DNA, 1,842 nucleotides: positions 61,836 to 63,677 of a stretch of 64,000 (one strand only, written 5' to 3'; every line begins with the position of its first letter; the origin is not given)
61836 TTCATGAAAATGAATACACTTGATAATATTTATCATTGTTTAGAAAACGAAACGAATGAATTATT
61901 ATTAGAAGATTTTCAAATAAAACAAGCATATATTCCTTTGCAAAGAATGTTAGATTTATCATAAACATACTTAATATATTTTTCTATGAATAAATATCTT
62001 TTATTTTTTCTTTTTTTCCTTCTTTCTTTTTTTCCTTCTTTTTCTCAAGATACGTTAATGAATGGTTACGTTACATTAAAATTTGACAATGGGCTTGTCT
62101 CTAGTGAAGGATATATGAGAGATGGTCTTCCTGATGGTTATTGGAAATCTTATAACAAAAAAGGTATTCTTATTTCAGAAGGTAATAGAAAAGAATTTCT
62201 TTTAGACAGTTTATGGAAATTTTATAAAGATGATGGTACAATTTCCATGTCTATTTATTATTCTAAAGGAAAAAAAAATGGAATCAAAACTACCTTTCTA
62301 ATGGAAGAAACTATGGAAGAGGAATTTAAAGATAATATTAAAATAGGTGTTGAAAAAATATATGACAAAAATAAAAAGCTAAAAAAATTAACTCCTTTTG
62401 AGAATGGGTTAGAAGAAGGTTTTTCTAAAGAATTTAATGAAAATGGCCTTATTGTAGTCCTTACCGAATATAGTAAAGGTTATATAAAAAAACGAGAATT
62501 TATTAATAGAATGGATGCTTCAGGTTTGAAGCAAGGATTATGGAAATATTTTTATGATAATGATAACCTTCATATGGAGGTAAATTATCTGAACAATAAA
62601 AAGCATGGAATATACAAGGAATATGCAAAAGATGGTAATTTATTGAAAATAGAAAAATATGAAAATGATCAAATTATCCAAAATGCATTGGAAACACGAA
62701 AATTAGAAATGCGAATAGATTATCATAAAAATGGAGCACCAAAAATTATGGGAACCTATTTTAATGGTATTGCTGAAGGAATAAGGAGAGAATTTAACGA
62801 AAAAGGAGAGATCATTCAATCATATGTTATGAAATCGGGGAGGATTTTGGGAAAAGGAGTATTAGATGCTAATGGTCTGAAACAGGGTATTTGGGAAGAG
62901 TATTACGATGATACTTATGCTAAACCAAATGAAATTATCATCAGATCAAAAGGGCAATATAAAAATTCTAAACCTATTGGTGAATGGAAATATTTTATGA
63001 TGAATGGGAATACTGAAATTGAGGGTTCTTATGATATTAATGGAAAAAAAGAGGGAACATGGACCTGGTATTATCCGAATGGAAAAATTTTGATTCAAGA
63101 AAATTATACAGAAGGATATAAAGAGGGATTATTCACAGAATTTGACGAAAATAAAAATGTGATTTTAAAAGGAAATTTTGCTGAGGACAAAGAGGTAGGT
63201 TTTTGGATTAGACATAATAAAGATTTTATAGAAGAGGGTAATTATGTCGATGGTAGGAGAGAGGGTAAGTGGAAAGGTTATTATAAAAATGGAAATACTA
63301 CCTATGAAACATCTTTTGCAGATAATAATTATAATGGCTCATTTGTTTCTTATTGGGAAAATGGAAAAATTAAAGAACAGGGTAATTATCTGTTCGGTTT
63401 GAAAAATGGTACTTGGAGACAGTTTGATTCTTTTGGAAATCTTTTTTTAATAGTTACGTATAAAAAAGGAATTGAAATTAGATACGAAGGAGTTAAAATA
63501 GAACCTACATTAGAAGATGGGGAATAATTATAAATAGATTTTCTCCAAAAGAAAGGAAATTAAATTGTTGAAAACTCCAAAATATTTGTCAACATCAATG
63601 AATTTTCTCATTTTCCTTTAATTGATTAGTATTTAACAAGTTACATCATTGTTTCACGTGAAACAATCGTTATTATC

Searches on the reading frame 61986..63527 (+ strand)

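Call 57: search_protein_families(library=pfam, proteins=[window:61986-63527:+], max_evalue=0.00001)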
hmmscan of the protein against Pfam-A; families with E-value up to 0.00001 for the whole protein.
window:61986-63527:+ (513 aa): 1 family
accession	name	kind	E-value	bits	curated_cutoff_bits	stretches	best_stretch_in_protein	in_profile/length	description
PF07661.19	MORN_2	-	1.2e-27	93.1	29.6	0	355-374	1-20/22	MORN repeat variant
